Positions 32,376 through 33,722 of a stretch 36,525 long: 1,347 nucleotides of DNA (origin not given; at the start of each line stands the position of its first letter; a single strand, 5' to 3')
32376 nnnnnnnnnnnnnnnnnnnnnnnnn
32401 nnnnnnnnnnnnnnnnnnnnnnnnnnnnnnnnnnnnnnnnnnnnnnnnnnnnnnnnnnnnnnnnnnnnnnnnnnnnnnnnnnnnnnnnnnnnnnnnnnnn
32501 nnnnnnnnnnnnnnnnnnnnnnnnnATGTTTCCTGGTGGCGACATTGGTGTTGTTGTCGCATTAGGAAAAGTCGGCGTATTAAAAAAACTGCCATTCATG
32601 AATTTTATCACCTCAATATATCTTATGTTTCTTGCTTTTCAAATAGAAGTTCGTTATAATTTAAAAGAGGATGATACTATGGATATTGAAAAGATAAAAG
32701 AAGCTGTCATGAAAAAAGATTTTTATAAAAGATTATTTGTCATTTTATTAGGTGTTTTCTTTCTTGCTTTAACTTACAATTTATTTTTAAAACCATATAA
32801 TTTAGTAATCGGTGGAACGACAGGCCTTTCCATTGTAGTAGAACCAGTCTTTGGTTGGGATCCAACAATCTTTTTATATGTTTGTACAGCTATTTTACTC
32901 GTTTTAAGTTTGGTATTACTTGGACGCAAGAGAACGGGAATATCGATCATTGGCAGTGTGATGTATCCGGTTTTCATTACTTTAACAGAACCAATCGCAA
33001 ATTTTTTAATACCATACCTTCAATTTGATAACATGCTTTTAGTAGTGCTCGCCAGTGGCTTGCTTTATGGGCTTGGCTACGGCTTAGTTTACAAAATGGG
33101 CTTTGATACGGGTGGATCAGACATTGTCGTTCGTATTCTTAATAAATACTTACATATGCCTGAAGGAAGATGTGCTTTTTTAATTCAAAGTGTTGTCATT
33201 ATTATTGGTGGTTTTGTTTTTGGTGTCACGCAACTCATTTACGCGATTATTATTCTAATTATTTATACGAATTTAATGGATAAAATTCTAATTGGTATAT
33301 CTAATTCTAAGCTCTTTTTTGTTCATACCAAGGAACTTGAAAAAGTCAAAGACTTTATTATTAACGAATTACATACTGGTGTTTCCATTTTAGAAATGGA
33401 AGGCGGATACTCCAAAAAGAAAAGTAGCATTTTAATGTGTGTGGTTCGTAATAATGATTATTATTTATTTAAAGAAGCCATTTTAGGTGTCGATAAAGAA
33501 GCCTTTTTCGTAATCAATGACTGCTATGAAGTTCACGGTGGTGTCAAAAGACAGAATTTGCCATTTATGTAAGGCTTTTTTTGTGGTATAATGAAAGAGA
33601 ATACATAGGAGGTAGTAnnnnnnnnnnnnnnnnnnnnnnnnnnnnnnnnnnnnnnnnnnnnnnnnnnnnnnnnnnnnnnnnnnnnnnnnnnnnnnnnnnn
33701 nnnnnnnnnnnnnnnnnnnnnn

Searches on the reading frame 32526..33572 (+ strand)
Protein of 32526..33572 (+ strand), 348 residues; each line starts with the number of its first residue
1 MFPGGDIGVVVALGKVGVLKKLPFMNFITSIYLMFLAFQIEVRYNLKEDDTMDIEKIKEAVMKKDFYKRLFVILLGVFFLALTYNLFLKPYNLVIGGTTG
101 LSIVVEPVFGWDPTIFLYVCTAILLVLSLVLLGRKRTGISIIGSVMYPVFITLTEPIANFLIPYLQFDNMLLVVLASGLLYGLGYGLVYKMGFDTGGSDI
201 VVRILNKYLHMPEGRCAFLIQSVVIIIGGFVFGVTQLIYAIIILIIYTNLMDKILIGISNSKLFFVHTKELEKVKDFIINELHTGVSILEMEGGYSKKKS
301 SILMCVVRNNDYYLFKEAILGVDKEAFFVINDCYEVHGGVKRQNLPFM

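Call 61: search_protein_families(library=pfam, proteins=[window:32526-33572:+], max_evalue=0.001)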
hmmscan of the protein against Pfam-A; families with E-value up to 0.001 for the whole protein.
window:32526-33572:+ (348 aa): 2 families
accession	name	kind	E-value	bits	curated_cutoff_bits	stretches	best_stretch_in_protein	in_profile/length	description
PF02588.21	YitT_membrane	-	2.5e-44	151.6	24.3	1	70-278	2-204/205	Uncharacterised 5xTM membrane BCR, YitT family COG1284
PF10035.14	DUF2179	-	2.3e-15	56.6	22.8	1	285-338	2-55/55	Uncharacterized protein conserved in bacteria (DUF2179)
